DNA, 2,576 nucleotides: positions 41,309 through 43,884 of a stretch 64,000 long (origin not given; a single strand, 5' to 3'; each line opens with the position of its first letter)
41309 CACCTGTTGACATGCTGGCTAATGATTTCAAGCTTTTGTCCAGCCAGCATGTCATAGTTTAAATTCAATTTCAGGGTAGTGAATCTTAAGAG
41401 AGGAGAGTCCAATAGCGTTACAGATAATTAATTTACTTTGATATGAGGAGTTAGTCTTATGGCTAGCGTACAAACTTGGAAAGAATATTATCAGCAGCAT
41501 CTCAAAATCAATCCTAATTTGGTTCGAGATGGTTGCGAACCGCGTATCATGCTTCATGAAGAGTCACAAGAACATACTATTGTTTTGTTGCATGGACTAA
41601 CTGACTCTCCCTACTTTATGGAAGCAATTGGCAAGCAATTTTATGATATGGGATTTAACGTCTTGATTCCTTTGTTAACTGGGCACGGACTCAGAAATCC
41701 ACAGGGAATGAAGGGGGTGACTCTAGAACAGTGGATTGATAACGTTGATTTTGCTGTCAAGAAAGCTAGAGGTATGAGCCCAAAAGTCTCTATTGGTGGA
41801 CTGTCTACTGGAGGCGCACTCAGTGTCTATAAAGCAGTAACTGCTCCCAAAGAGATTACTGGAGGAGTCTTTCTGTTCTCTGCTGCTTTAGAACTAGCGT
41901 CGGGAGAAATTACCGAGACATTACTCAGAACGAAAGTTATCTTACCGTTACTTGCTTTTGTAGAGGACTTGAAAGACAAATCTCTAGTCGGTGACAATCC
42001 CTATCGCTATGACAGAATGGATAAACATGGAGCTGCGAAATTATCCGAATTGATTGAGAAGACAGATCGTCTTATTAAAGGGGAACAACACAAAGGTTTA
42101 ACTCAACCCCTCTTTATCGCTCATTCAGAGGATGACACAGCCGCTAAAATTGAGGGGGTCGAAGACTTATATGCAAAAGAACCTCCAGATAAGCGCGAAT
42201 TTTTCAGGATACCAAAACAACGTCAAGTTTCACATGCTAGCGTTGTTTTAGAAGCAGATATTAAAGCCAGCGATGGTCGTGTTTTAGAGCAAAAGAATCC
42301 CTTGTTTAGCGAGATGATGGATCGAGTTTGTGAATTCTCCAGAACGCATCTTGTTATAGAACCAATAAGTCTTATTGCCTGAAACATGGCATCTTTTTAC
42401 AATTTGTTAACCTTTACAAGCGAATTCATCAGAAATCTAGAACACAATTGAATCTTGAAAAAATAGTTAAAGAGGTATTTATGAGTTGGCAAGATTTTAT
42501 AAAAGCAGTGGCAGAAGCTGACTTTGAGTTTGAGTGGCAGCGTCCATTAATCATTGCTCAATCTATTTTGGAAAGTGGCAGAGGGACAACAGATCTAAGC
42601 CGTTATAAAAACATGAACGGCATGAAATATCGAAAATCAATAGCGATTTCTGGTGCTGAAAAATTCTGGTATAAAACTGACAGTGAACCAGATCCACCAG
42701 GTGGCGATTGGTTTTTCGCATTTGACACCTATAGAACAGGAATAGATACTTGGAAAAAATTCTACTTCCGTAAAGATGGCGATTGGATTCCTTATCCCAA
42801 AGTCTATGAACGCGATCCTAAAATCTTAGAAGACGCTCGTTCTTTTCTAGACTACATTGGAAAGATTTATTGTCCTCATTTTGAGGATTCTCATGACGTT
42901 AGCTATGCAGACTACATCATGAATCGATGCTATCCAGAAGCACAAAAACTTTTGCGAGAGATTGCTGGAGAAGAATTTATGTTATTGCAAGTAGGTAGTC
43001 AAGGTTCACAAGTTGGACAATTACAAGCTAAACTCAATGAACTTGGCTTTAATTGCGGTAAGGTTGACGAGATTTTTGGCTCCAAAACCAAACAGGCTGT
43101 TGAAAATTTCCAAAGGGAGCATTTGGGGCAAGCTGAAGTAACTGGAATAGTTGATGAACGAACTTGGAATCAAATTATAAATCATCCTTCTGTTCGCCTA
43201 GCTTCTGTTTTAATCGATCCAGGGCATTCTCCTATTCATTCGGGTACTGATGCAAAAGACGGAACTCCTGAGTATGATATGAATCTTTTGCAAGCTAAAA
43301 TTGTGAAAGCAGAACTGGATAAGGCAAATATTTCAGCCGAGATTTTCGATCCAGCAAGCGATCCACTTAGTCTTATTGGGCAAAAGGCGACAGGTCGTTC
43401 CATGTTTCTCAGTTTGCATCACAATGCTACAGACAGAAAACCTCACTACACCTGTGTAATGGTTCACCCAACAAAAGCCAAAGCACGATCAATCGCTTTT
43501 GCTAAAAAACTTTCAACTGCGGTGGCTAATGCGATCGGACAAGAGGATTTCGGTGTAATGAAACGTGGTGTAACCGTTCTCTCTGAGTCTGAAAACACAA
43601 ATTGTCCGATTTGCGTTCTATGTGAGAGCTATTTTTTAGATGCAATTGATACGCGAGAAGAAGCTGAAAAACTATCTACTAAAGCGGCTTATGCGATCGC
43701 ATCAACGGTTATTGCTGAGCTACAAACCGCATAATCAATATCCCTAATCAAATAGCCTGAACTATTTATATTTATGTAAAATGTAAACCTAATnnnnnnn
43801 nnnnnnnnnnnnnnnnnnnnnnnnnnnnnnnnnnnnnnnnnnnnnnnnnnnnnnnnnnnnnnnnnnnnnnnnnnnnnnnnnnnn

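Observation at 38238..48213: AT-rich, HIP1-poor ~10-kb island encoding a battery of hydrolytic enzymes, mostly without signal peptides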

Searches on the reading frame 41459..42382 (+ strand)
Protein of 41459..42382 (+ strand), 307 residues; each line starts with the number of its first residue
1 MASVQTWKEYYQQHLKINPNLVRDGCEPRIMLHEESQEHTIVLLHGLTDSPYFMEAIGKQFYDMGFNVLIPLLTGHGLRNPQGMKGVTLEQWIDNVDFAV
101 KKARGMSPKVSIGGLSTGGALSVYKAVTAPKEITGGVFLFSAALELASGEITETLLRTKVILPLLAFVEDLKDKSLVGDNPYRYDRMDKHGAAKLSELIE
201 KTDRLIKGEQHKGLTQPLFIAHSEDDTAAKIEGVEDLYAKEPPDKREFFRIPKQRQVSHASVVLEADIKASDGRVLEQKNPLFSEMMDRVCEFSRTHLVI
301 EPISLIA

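Call 6: search_protein_families(library=pfam, proteins=[window:41459-42382:+], max_evalue=0.01)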
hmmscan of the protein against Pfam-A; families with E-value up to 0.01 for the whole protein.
window:41459-42382:+ (307 aa): 4 families
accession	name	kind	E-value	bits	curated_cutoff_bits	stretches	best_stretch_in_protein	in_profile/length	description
PF12146.15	Hydrolase_4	-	5e-13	49.3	27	1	38-248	4-224/239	Serine aminopeptidase, S33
PF02230.22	Abhydrolase_2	-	1.5e-07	31.9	23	1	99-147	97-143/217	Phospholipase/Carboxylesterase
PF12697.13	Abhydrolase_6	-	0.00036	21.7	26.3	1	41-194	1-150/217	Alpha/beta hydrolase family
PF00561.26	Abhydrolase_1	-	0.00039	20.6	25.8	0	40-139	2-100/245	alpha/beta hydrolase fold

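Call 7: search_protein_families(library=ncbifam, proteins=[window:41459-42382:+], max_evalue=0.01)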
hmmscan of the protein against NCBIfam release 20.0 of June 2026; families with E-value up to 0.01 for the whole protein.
window:41459-42382:+ (307 aa): 3 families
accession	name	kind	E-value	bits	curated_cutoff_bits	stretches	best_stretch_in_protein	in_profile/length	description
TIGR03695.1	menH_SHCHC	equivalog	1.5e-05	24.6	208.55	1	38-147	2-109/252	2-succinyl-6-hydroxy-2,4-cyclohexadiene-1-carboxylate synthase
NF050089.1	i_nPHAscl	equivalog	0.005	15.9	300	1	34-142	14-118/288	intracellular short-chain-length polyhydroxyalkanoate depolymerase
TIGR01607.1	PST-A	paralog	0.0053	15.9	218.25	1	139-252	201-307/332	Plasmodium subtelomeric family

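Call 28: search_protein_families(library=padloc, proteins=[window:41459-42382:+], max_evalue=0.01)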
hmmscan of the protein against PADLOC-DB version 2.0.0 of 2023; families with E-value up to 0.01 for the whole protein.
window:41459-42382:+ (307 aa): 0 families

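Call 29: search_protein_families(library=phrogs, proteins=[window:41459-42382:+], max_evalue=0.001)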
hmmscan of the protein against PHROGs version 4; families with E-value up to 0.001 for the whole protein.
window:41459-42382:+ (307 aa): 1 family
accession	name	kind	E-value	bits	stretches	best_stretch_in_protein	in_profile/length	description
phrog_789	-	other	8.6e-09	35.6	1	33-243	349-567/637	esterase/lipase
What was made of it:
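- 41459..42382 (+): Alpha/beta hydrolase (Hydrolase_4) with GLSTG nucleophile elbow; no signal peptide. Pfam 5e-13 (call 6). phrog_789 esterase/lipase (call 29).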

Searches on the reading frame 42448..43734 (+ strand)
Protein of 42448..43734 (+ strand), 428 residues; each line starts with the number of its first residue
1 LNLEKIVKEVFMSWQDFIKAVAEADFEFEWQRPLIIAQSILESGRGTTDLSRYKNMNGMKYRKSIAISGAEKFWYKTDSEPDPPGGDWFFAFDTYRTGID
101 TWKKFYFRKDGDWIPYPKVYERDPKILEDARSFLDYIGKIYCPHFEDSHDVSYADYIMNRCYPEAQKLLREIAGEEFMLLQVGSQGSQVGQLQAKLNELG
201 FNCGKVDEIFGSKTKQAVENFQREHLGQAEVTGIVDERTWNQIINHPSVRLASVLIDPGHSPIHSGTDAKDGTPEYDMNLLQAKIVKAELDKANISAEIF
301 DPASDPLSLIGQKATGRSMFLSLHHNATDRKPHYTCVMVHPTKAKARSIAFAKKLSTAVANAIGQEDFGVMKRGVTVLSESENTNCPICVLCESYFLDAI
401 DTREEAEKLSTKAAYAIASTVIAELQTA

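Call 6: search_protein_families(library=pfam, proteins=[window:42448-43734:+], max_evalue=0.01)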
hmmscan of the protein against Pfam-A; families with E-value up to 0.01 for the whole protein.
window:42448-43734:+ (428 aa): 3 families
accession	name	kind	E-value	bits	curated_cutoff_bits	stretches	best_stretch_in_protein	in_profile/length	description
PF01471.23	PG_binding_1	-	4.9e-15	55.9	23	1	185-242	1-56/57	Putative peptidoglycan binding domain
PF01520.23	Amidase_3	-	1.9e-14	54.5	27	1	254-417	1-168/174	N-acetylmuramoyl-L-alanine amidase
PF01832.25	Glucosaminidase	-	9.5e-06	26.7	30.2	1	33-158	16-115/123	Mannosyl-glycoprotein endo-beta-N-acetylglucosaminidase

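Call 7: search_protein_families(library=ncbifam, proteins=[window:42448-43734:+], max_evalue=0.01)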
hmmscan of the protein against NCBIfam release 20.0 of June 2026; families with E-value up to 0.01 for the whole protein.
window:42448-43734:+ (428 aa): 8 families
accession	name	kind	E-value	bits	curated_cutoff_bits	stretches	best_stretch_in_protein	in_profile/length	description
TIGR02869.1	spore_SleB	equivalog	2.4e-15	57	236.5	1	179-289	6-99/201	spore cortex-lytic enzyme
NF052377.1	lmo1851_S41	exception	2.9e-07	29.6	725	1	180-246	384-448/468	lmo1851 family serine protease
NF052335.1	PdgHdaseHSB129560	equivalog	2e-06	27.4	500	1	180-244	200-262/330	peptidoglycan hydrolase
TIGR02883.1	spore_cwlD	equivalog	3e-06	27.5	221.55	1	254-293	3-42/189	N-acetylmuramoyl-L-alanine amidase CwlD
NF004786.0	PRK06132.1-3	equivalog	3.2e-05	22.9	329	1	178-226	212-260/418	hypothetical protein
NF052336.1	PdgHdaseHSB100310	equivalog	0.00034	20.1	500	1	182-244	187-247/316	peptidoglycan hydrolase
NF007652.1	PRK10319.1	equivalog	0.0042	16.4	400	1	253-357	59-167/291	N-acetylmuramoyl-L-alanine amidase AmiA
TIGR03979.1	His_Ser_Rich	equivalog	0.0094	15.9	121.65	0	187-225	132-170/190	His-Xaa-Ser repeat protein HxsA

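Call 28: search_protein_families(library=padloc, proteins=[window:42448-43734:+], max_evalue=0.01)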
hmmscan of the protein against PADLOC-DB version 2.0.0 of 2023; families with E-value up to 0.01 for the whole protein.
window:42448-43734:+ (428 aa): 0 families

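Call 29: search_protein_families(library=phrogs, proteins=[window:42448-43734:+], max_evalue=0.001)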
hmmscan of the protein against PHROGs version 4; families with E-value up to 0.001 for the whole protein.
window:42448-43734:+ (428 aa): 7 families
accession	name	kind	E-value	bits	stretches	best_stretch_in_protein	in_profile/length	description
phrog_435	-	lysis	1e-15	58.7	1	253-404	114-264/556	endolysin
phrog_2649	-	lysis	3.3e-12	47.8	1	178-245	173-237/261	endolysin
phrog_1493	-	lysis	7.5e-11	42.8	1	181-244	242-306/394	endolysin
phrog_1224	-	head and packaging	1.1e-10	42.4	1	178-245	2-66/438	endolysin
phrog_23452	-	unknown function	7.4e-05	23.9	1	180-244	55-122/135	-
phrog_1512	-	lysis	8e-05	23.8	1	176-253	173-252/314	endolysin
phrog_17214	-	lysis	0.00017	22.4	1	181-244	246-313/322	endolysin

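Call 35: find_related_loci(query=window:42448-43734:+, collection=viral_contigs, flank=10000)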
Query window:42448-43734:+ (428 aa) in viral_contigs; peptide patterns used: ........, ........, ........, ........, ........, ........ (x = any residue, [..] = any of these).
No stretch of DNA in the collection matches any of the patterns.

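Call 37: find_homologous_proteins(query=window:42448-43734:+, max_evalue=0.00001)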
Query window:42448-43734:+ (428 aa): 28 proteins with E <= 0.00001 among 7406 candidates.
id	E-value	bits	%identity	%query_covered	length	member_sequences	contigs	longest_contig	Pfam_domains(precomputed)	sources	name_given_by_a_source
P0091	4.8e-267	904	94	97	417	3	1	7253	PF01520.24,PF01471.24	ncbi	-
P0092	2.4e-250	849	87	97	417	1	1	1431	PF01832.26,PF01520.24,PF01471.24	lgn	-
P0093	9.2e-240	814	83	97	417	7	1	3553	PF01832.26,PF01520.24,PF01471.24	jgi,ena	jgi:N-acetylmuramoyl-L-alanine amidase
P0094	6.4e-237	804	82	97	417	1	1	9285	PF01832.26,PF01520.24,PF01471.24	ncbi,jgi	jgi:N-acetylmuramoyl-L-alanine amidase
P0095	4.4e-229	779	80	97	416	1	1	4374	PF01520.24,PF01471.24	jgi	jgi:N-acetylmuramoyl-L-alanine amidase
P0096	3.4e-159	548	88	65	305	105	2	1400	PF01520.24,PF01471.24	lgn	-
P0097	2.7e-152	526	88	63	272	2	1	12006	PF01520.24,PF01471.24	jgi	jgi:N-acetylmuramoyl-L-alanine amidase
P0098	8.4e-148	511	59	97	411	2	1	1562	PF01832.26,PF01520.24,PF01471.24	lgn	-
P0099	7.9e-90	320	86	41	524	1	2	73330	PF01832.26,PF01520.24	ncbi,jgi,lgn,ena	jgi:N-acetylmuramoyl-L-alanine amidase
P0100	1.6e-82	296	65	47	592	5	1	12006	PF01832.26,PF01520.24,PF08239.18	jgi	jgi:N-acetylmuramoyl-L-alanine amidase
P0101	4.7e-82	294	75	37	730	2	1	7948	PF01832.26,PF06347.20,PF01520.24,PF08239.18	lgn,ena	-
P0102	5.6e-81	291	65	46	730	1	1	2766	PF01832.26,PF06347.20,PF01520.24,PF08239.18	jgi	-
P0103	5.2e-80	288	61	49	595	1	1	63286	PF01832.26,PF01520.24,PF08239.18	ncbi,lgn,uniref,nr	ncbi:hypothetical protein NIES2119_25875 [[Phormidium ambiguum] IAM M-71]|uniref:SH3b domain-contain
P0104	1.9e-78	282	72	38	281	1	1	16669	PF01832.26,PF01520.24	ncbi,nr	ncbi:MAG: hypothetical protein HC894_03905 [Microcoleus sp. SM1_3_4]|nr:hypothetical protein [Microc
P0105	3.1e-78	282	72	38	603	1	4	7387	PF01520.24,PF08239.18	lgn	-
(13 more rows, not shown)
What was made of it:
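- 42448..43734 (+): Endolysin-like fusion of glucosaminidase, PG_binding_1 and Amidase_3; no signal peptide. Calls 6, 29, 37.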

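Call 38: find_encoding_contigs(protein=P0094, flank=10000, max_places=3)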
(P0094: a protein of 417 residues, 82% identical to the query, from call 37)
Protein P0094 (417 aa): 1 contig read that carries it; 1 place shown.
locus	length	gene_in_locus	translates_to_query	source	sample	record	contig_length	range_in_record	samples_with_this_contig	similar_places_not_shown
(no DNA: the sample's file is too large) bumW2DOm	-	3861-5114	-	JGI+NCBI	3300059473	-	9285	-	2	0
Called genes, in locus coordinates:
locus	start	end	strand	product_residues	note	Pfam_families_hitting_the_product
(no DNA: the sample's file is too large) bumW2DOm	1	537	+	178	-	?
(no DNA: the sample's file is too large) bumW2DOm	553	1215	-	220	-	PF00196:GerE (weak)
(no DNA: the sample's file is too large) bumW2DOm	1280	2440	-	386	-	PF02518:HATPase_c (weak), PF13581:HATPase_c_2 (faint)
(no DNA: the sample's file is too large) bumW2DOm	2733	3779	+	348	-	-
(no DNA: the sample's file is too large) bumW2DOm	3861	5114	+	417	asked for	PF01832:Glucosaminidase (weak), PF01471:PG_binding_1, PF01520:Amidase_3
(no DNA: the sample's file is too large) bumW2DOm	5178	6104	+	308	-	-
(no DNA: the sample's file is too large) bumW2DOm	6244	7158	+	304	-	PF07335:Glyco_hydro_75 (weak)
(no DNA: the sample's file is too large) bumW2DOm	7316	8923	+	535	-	-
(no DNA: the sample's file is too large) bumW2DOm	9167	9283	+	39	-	?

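Call 39: find_encoding_contigs(protein=P0099, flank=10000, max_places=2)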
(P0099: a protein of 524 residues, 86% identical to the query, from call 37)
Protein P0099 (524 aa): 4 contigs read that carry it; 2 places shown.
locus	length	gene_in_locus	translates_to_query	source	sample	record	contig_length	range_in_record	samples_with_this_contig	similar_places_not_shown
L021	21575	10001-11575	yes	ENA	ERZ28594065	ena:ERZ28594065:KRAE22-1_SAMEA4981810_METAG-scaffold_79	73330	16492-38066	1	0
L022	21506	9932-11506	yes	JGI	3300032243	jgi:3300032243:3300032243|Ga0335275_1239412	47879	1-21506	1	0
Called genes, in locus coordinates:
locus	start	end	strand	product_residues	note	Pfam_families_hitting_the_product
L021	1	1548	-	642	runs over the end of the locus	PF05226:CHASE2, PF02518:HATPase_c (weak)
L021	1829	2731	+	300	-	PF01510:Amidase_2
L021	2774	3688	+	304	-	PF07335:Glyco_hydro_75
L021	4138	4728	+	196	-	-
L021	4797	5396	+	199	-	PF02557:VanY, PF13539:Peptidase_M15_4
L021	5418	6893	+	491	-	-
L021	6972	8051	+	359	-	-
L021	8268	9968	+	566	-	PF01471:PG_binding_1, PF13552:DUF4127 (weak)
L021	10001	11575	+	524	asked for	PF01520:Amidase_3, PF01832:Glucosaminidase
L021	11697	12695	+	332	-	-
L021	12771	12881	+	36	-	-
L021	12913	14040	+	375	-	PF10009:DUF2252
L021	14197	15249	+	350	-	-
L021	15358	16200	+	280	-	-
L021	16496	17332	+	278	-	-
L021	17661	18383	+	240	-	PF03740:PdxJ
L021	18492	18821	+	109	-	PF10674:Ycf54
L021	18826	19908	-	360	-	PF10502:Peptidase_S26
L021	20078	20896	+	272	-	PF00561:Abhydrolase_1, PF12146:Hydrolase_4, PF12697:Abhydrolase_6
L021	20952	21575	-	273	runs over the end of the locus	PF12204:DUF3598_N, PF21053:BFA1_C, PF12204:DUF3598_N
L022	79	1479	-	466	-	PF05226:CHASE2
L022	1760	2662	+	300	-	PF01510:Amidase_2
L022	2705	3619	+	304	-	PF07335:Glyco_hydro_75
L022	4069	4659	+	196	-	-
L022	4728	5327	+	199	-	PF02557:VanY, PF13539:Peptidase_M15_4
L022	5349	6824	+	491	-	-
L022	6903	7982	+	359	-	-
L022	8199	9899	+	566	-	PF01471:PG_binding_1, PF13552:DUF4127 (weak)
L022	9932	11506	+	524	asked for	PF01520:Amidase_3, PF01832:Glucosaminidase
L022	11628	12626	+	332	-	-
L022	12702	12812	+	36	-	-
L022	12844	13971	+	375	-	PF10009:DUF2252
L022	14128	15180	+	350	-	-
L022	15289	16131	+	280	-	-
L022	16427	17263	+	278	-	-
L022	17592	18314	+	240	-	PF03740:PdxJ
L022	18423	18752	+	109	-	PF10674:Ycf54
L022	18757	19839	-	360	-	PF10502:Peptidase_S26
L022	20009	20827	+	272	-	PF00561:Abhydrolase_1, PF12146:Hydrolase_4, PF12697:Abhydrolase_6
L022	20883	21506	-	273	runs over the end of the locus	PF12204:DUF3598_N, PF21053:BFA1_C, PF12204:DUF3598_N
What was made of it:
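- From the amidase fusion: L021/L022 carry Amidase_2, GH75, VanY, PGBD-DUF4127 and Amidase_3-glucosaminidase; the P0094 contig is similar (calls 38, 39). L021 carries Amidase_2 and VanY/M15_4 enzymes, types that are used in recycling (call 39).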

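Call 47: find_encoding_contigs(protein=P0091, flank=10000, max_places=3)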
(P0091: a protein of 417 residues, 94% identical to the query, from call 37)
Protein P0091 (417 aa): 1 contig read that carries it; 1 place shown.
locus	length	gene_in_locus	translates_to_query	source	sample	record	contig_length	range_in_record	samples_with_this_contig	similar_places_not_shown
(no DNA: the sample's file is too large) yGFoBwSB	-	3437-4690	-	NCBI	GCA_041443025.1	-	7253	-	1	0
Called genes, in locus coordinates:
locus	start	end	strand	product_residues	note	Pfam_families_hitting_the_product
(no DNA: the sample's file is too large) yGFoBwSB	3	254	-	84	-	?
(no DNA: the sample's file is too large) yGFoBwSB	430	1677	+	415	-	-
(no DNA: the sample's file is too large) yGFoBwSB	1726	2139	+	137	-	-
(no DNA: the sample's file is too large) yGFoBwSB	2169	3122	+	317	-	PF02230:Abhydrolase_2 (faint), PF12146:Hydrolase_4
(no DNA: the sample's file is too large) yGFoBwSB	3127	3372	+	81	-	-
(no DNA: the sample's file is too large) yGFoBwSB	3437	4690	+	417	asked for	PF01471:PG_binding_1, PF01520:Amidase_3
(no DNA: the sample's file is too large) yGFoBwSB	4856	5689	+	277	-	PF00656:Peptidase_C14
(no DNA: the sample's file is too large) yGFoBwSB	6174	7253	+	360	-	?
